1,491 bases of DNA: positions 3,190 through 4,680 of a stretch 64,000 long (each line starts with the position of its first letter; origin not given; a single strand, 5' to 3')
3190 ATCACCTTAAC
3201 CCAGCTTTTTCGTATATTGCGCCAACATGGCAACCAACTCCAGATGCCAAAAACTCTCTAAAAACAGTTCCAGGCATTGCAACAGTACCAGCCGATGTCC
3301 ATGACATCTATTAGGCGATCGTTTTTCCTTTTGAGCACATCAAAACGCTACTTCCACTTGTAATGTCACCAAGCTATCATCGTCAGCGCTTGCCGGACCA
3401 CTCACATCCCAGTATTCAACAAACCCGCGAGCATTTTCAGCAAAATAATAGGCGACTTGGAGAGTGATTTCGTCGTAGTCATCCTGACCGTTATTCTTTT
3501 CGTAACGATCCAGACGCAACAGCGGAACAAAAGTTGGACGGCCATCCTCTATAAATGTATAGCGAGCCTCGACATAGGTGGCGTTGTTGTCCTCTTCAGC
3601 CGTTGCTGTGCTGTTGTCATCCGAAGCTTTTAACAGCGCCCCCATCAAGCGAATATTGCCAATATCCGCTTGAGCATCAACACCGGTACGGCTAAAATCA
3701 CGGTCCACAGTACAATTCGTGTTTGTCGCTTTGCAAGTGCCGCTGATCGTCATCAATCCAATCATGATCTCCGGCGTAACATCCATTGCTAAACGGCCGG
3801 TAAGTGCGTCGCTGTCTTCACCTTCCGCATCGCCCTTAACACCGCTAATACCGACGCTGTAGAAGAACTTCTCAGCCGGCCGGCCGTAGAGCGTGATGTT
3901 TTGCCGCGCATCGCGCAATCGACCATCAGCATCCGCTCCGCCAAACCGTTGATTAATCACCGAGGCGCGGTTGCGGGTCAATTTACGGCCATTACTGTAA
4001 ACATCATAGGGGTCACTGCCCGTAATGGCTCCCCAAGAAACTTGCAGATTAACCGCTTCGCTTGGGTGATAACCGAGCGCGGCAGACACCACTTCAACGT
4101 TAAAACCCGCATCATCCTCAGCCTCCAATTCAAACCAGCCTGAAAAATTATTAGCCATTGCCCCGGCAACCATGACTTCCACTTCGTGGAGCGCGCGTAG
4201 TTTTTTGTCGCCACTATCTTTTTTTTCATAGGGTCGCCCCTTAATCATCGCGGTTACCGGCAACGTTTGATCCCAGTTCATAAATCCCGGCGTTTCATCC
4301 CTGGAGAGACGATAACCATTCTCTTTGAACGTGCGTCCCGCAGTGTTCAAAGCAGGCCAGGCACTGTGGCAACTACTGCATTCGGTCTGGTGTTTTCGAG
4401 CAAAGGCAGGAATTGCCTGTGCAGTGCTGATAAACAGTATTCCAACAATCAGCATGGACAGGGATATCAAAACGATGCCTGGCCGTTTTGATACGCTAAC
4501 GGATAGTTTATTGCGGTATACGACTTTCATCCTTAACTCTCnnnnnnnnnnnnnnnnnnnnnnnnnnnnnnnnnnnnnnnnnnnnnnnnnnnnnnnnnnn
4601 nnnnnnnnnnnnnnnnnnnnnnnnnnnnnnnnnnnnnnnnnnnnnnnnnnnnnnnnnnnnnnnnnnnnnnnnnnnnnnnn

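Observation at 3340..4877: Cytochrome c plus Cyc2-like fused cytochrome-porin pair (candidate outer-membrane electron conduit)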

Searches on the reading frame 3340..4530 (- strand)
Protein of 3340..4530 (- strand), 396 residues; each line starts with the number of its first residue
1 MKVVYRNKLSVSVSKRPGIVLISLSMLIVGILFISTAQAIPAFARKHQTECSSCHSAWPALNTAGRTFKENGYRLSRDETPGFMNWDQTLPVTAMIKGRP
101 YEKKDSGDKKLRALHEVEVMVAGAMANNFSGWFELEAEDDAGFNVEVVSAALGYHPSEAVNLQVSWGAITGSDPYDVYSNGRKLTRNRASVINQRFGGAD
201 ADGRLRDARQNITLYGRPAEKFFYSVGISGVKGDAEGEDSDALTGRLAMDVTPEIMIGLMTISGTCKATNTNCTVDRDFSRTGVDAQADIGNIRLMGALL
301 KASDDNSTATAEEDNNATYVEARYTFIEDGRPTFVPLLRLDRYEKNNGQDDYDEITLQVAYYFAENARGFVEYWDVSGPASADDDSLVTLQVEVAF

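Call 3: search_protein_families(library=pfam, proteins=[window:3340-4530:-], max_evalue=1)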
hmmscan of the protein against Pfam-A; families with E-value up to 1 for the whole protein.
window:3340-4530:- (396 aa): 2 families
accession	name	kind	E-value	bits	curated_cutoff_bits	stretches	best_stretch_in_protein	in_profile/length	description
PF13609.12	Porin_4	-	0.001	19.4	27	1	197-373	129-302/310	Gram-negative porin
PF09930.14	DUF2162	-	0.12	12.3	34.4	1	11-53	153-195/223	Predicted transporter (DUF2162)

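Call 4: search_protein_families(library=ncbifam, proteins=[window:3340-4530:-], max_evalue=1)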
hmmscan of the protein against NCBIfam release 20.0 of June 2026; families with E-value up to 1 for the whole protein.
window:3340-4530:- (396 aa): 0 families

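Call 5: find_homologous_proteins(query=window:3340-4530:-)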
Query window:3340-4530:- (396 aa): 365 proteins with E <= 0.001 among 5598 candidates; the best 120 are listed.
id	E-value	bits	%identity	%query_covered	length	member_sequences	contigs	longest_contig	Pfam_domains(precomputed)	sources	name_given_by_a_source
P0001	1.3e-264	895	100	100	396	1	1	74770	-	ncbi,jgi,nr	ncbi:MAG: hypothetical protein GXP08_13615 [Gammaproteobacteria bacterium]|nr:hypothetical protein [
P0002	1.8e-221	753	82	100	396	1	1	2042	-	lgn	-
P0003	5.8e-221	751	81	100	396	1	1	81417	-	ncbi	-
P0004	1.7e-220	750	82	100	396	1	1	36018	-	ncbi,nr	ncbi:MAG: hypothetical protein L3J89_12085 [Gammaproteobacteria bacterium]|nr:hypothetical protein [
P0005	2.7e-220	749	82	100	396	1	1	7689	-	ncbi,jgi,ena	-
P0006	3.0e-216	736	81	98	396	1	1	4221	-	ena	-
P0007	1.5e-213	727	81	98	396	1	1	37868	-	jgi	-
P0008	5.9e-213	725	80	100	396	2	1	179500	-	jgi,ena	-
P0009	1.6e-212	723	79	100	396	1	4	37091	-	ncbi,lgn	-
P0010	2.5e-212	723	80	98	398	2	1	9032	-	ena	-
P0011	1.7e-211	720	80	98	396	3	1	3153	-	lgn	-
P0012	1.9e-211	720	78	100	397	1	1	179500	-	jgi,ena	-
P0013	1.8e-208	710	79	98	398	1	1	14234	-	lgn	-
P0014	9.8e-195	665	72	98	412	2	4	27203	-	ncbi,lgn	-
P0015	6.5e-184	629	69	100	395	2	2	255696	-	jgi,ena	-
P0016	2.1e-176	605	68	95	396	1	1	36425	-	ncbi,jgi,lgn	-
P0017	1.0e-166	573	63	100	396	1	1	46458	-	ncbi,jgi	-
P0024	8.7e-142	491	56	96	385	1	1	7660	-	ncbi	-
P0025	1.0e-139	484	56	95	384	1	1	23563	-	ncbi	-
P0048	2.3e-120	420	52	91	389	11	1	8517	-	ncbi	-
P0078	5.7e-116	406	48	98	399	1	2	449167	PF07396.18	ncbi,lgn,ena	-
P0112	7.8e-113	395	50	95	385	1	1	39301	-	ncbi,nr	ncbi:MAG: hypothetical protein RDU01_09885 [Thermodesulfovibrionales bacterium]|nr:hypothetical prot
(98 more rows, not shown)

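Call 6: search_solved_structures(query=window:3340-4530:-, max_evalue=10)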
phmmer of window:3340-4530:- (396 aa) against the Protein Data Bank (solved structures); distinct sequences matched with E-value up to 10: 0.

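Call 13: find_related_loci(query=A1, collection=genome_contigs, flank=6000)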
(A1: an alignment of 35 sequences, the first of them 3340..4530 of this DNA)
Query A1 (396 aa) in genome_contigs; peptide patterns used: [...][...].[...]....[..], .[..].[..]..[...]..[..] (x = any residue, [..] = any of these).
212 stretches matched a pattern; 90 encode a relative of the query (tblastn E <= 1e-3); the best 80 are kept; 80 distinct loci.
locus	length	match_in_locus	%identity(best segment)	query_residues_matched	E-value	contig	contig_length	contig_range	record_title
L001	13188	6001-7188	82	1-396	0e+0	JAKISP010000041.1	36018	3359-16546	MAG: Gammaproteobacteria bacterium isolate D96SM.bin.20 NODE_894_length_36018_cov_17.807640, whole genome shotgun sequen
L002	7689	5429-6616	82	1-396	0e+0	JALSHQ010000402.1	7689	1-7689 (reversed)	MAG: Gammaproteobacteria bacterium isolate 354-166_metabat1_scaf2bin.105 354-166_scaffold_9316_c1, whole genome shotgun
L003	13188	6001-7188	79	1-396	0e+0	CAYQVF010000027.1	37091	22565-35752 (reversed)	MAG TPA_asm: uncultured Chromatiaceae bacterium isolate SRP128015_co1_170 genome assembly, contig: NODE_1091_length_3709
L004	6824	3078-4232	81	10-396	0e+0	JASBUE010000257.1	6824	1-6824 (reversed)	MAG: Candidatus Tenderia sp. isolate BWSM_60 k141_1673347, whole genome shotgun sequence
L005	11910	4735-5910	72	8-396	0e+0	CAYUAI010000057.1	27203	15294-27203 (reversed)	MAG TPA_asm: uncultured Chromatiales bacterium isolate SRP128015_co1_174 genome assembly, contig: NODE_2102_length_27203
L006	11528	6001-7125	68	21-396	0e+0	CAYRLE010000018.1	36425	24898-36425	MAG TPA_asm: uncultured Gammaproteobacteria bacterium isolate SRP216583_co2_126 genome assembly, contig: NODE_591_length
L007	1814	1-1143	60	22-396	9e-174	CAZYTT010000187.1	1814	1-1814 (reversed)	MAG TPA_asm: uncultured Gammaproteobacteria bacterium isolate binchicken_co275_206 genome assembly, contig: NODE_178275_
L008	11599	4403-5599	54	1-396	3e-148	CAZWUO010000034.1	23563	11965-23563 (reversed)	MAG TPA_asm: uncultured Ectothiorhodospiraceae bacterium isolate SRP128015_co3_147 genome assembly, contig: NODE_2023_le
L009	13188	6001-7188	63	1-396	2e-175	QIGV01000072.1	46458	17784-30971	MAG: Gammaproteobacteria bacterium isolate SZUA-140 Ga0063293_10000895, whole genome shotgun sequence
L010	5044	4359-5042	80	1-228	6e-127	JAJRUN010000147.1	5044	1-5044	MAG: Gammaproteobacteria bacterium isolate Dive96_bin10.188 k141_5065112, whole genome shotgun sequence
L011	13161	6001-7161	51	26-396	3e-126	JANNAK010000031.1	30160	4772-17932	MAG: Gammaproteobacteria bacterium isolate OTE_78_metabat_483 OTE_78_k141_4368028, whole genome shotgun sequence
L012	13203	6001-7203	48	4-396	2e-125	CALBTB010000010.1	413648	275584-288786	MAG TPA_asm: uncultured Gammaproteobacteria bacterium isolate SRR7515933_bin.16_CONCOCT_v1.1_MAG genome assembly, contig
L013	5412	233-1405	49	20-396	1e-124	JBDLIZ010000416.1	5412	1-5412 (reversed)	MAG: Pseudomonadota bacterium isolate MAG064 MAG064_416, whole genome shotgun sequence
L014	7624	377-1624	46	5-396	5e-124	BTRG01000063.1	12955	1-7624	MAG: Gammaproteobacteria bacterium BMS9Abin36 DNA, NODE_1581_length_12955, whole genome shotgun sequence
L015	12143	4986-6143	49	20-396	3e-122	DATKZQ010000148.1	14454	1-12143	MAG TPA_asm: Desulfatiglandales bacterium isolate SMAG_U14249 k141_1496723, whole genome shotgun sequence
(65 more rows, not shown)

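Call 15: predict_structure(alignment_id=A1)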
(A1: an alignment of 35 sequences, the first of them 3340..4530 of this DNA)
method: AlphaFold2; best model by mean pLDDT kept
length: 396 residues; sequences in the alignment: 35
mean_pLDDT: 84.0   pTM: 0.80
mean pLDDT of the five models: 84.0, 81.9, 81.7, 78.8, 75.2
residues with pLDDT >= 90: 207; 70-90: 130; 50-70: 29; < 50: 30
segments of 3 or more residues with pLDDT < 50: 1-16, 30-39, 83-86
pLDDT, mean of each block of 10 residues (from residue 1): 39 47 65 36 71 79 86 79 53 88 93 90 84 90 91 93 93 83 78 86 89 95 95 77 96 94 91 88 94 93 93 95 89 93 94 97 89 95 94 89
secondary structure, 60 per line:
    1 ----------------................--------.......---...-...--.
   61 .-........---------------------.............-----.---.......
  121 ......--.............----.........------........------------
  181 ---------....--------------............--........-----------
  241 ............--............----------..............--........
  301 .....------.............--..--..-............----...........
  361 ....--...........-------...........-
elements in order: H17-32 H41-47 E55-57 H63-70 E92-104 E114-126 E129-138 E146-154 E161-168 H190-193 E208-219 E222-229 E241-252 E255-266 E277-290 E293-305 E312-324 E334-345 E350-364 E367-377 E385-395

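Call 17: search_protein_representatives(alignment_id=A1)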
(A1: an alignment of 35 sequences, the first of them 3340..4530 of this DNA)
Query: 35 sequences, 391 profile positions. Proteins with E-value up to 0.001 (for the whole library): 4093; up to 1e-10: 1403; up to 1e-30: 145. The best 150 are listed.
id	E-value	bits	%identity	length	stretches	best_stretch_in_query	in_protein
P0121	3.8e-178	608.7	-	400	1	8-391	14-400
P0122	7.2e-141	486.0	-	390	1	9-391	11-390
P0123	2.1e-134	464.7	-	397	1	9-391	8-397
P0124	7.4e-132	456.3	-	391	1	2-391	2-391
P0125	6.9e-130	449.8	-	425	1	7-391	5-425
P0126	9.2e-130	449.4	-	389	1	5-391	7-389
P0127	2.7e-128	444.6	-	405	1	8-391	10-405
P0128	2.7e-128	444.6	-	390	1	5-391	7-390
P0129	3.5e-127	440.9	-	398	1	7-391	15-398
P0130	4.7e-127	440.5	-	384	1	7-391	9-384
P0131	9.1e-126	436.3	-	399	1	5-391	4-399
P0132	9.2e-126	436.3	-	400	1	14-390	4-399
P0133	1.6e-122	425.6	-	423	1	1-390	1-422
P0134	3.5e-117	408.0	-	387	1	5-391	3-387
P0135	8.6e-115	400.1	-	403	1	1-391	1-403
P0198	1.1e-57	212.2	-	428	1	22-367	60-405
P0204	4.6e-55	203.5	-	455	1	22-375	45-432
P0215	4.5e-48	180.5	-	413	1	22-376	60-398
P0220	3.4e-46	174.3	-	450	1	22-376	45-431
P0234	4.8e-41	157.4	-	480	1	23-369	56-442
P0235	4.9e-41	157.3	-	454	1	22-368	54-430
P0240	1.1e-38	149.6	-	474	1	22-374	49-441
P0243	7.0e-37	143.6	-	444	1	20-364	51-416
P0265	5.7e-31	124.2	-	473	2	12-70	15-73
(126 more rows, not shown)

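Call 18: fold_search(model_id=the predicted structure, library=pdb)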
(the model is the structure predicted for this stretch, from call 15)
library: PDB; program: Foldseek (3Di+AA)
matches with E <= 10: 756; with E <= 0.001: 238
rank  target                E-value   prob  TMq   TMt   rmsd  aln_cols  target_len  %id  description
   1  6ehe                  3.1e-12  1.00  0.57  0.72   5.6       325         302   15  OmpTdeltaL8 (loop L8 deletion mutant of OmpT), an outer membrane protein of Vibrio cholerae (released 2018-04-25)
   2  5fvn_A                8.6e-12  1.00  0.61  0.69   4.7       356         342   15  X-ray crystal structure of Enterobacter cloacae OmpE36 porin. (released 2016-08-10)
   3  8wv0_B                1.8e-11  1.00  0.51  0.60   6.2       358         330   11  Outer membrane porin of Burkholderia pseudomallei (BpsOmp38) (released 2024-10-30)
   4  2fgq                  2.0e-11  1.00  0.61  0.72   4.4       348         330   14  High resolution X-ray structure of Omp32 in complex with malate (released 2006-01-31)
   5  8jto                  2.0e-11  1.00  0.54  0.61   5.8       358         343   12  Outer membrane porin of Burkholderia pseudomallei (BpsOmp38) in complex with ceftazidime (released 2024-06-26)
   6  2xe3_A                3.1e-11  1.00  0.57  0.64   5.1       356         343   16  OmpC28 (released 2010-05-19)
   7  2j1n_A                3.5e-11  1.00  0.60  0.68   5.0       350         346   15  osmoporin OmpC (released 2006-09-06)
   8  2xe5_A                4.8e-11  1.00  0.56  0.64   5.1       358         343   15  Molecular insights into clinically isolated OmpC mutants and their role in multi-drug resistance (OmpC26) (released 2010-05-26)
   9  4kra_C                5.4e-11  1.00  0.57  0.65   5.7       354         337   14  Salmonella typhi OmpF complex with Ciprofloxacin (released 2014-05-28)
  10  6ehf                  7.0e-11  1.00  0.59  0.72   6.0       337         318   14  OmpT (in-vitro folded), an outer membrane protein Vibrio cholerae (trimer form) (released 2018-04-25)
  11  4kr8_A                7.8e-11  1.00  0.53  0.60   6.0       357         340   14  Salmonella typhi OmpF complex with Daunomycin (released 2014-05-28)
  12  4kr8_C                8.3e-11  1.00  0.54  0.61   6.1       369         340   16  Salmonella typhi OmpF complex with Daunomycin (released 2014-05-28)
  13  4aui_A                1.1e-10  1.00  0.54  0.68   5.6       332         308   12  STRUCTURE AND FUNCTION OF THE PORB PORIN FROM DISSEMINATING N. GONORRHOEAE (released 2012-10-10)
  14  6rck_B                1.2e-10  1.00  0.59  0.66   5.6       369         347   14  Crystal structure of the OmpK36 GD insertion chimera from Klebsiella pneumonia (released 2019-09-11)
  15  4lsh_B                1.2e-10  1.00  0.54  0.62   5.6       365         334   11  Ion selectivity of OmpF porin soaked in 0.2M KBr (released 2013-10-23)
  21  2o4v_A                1.8e-10  1.00  0.59  0.57   6.5       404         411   13  An arginine ladder in OprP mediates phosphate specific transfer across the outer membrane (released 2006-12-26)
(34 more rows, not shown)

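Call 32: list_cluster_members(proteins=[P0001, P0234, P0240, P0204, P0220, P0235, P0243, P0198, P0215, P0265])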
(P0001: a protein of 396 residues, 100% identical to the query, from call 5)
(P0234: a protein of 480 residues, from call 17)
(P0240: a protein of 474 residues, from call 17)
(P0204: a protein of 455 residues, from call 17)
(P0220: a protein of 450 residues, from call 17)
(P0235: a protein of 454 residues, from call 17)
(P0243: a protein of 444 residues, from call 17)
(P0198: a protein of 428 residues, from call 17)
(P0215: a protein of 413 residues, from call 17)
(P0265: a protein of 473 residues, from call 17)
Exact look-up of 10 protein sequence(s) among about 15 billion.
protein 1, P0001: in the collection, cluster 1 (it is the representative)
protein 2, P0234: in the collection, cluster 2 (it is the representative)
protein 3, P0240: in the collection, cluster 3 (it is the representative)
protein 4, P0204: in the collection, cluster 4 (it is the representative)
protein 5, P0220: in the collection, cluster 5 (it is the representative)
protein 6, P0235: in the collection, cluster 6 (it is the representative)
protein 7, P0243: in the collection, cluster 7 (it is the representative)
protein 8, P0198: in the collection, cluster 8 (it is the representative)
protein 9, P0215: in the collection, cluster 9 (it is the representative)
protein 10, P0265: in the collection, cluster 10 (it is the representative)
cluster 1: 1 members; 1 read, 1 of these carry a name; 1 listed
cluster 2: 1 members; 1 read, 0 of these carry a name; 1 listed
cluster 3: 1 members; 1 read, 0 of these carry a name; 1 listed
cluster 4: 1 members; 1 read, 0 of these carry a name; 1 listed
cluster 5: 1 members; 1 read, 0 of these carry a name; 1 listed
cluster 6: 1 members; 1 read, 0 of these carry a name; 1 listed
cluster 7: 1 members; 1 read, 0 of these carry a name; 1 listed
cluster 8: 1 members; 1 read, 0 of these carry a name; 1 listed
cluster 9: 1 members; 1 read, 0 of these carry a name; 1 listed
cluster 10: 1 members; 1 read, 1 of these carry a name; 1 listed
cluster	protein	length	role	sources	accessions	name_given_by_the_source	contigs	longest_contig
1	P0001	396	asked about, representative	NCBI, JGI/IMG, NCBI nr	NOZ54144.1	MAG: hypothetical protein GXP08_13615 [Gammaproteobacteria bacterium] | hypothetical protein [Gammaproteobacteria bacterium]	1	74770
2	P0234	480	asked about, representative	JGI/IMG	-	-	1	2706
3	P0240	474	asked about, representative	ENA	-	-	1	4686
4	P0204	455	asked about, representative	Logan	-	-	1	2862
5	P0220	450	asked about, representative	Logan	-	-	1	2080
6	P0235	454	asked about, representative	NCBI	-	-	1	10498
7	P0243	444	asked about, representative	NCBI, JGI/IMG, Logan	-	-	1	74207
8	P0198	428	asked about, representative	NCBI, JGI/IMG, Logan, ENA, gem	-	-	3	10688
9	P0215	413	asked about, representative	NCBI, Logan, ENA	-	-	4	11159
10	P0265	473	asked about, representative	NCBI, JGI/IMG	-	hypothetical protein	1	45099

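Call 41: find_encoding_contigs(protein=P0001, flank=3000, max_places=3)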
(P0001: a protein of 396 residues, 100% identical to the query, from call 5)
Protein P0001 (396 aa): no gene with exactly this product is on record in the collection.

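Call 45: search_dna_similar(query=window:3340-4530:-, collection=plasmids, mode=protein, max_evalue=0.01, max_rows=25)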
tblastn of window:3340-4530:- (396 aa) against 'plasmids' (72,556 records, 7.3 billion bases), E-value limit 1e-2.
Records with a match: 10; places in all: 10; records where one place covers at least 80% of the query: 0.
Best place of each record, by identity: <60% 10.
By first word of the organism name: Ralstonia 6; Caballeronia 2; Methylocystis 1; Paraburkholderia 1.
By predicted mobility (MOB-suite, as given by PLSDB): non-mobilizable 7; mobilizable 3.
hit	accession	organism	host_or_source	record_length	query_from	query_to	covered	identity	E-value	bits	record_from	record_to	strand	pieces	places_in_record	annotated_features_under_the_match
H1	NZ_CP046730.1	Ralstonia syzygii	tobacco,cell culture,leaf veins ...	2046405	12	81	18%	42.3%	6e-4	50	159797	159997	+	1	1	none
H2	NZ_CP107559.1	Methylocystis sp. MJC1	whole organism,Alpine Peat Bogs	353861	19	96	20%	37.2%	2e-5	55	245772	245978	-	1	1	hypothetical protein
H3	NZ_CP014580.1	Paraburkholderia phytofirmans OLGA172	-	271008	31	135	27%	26.7%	8e-3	46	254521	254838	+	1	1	cytochrome C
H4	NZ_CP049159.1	Caballeronia sp. SBC1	whole organism,soil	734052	31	97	17%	40.3%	1e-5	56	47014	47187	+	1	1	cytochrome C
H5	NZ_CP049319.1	Caballeronia sp. SBC2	whole organism,soil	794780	31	97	17%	40.3%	1e-5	56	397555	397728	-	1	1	cytochrome C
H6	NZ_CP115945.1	Ralstonia syzygii R24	Syzygium aromaticum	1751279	12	81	18%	38.0%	3e-4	50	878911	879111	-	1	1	none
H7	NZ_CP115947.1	Ralstonia solanacearum MolK2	Musa sp.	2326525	15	79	16%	38.5%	5e-4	50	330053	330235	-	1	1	record has no annotation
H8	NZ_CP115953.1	Ralstonia solanacearum CFBP2957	Solanum lycopersicum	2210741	37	97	15%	36.1%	3e-3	47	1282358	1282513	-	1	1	none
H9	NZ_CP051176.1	Ralstonia solanacearum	Whole organism,tomato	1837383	37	97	15%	36.1%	4e-3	47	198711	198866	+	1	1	none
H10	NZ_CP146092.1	Ralstonia sp. RRA.1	-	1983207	34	79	12%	41.3%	5e-3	47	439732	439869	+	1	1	none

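Call 46: get_annotated_region(hit=H4, flank=3000)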
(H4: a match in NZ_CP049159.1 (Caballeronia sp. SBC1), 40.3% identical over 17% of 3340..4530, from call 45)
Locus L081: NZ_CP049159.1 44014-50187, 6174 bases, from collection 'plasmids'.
description: Caballeronia sp. SBC1 plasmid pSBC1_3, complete sequence
organism: Caballeronia sp. SBC1 (NCBI taxid 2705548)
taxonomy: Bacteria; Pseudomonadota; Betaproteobacteria; Burkholderiales; Burkholderiaceae; Caballeronia; Caballeronia sp. SBC1
host: -; source: whole organism,soil; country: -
typing (MOB-suite, as given by PLSDB): non-mobilizable
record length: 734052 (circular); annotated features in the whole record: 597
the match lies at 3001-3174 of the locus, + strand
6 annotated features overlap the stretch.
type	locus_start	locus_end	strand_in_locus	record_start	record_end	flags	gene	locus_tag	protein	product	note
CDS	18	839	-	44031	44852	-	-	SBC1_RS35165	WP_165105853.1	DNA-binding protein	-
CDS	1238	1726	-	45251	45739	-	-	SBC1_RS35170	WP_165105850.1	pyridoxamine 5'-phosphate oxidase family protein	-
CDS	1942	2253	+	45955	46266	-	-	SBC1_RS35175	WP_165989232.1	high-potential iron-sulfur protein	-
CDS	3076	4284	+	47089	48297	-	-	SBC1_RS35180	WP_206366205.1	cytochrome C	-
CDS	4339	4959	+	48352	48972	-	-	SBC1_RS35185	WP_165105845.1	c-type cytochrome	-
CDS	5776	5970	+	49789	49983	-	-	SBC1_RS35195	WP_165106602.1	hypothetical protein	-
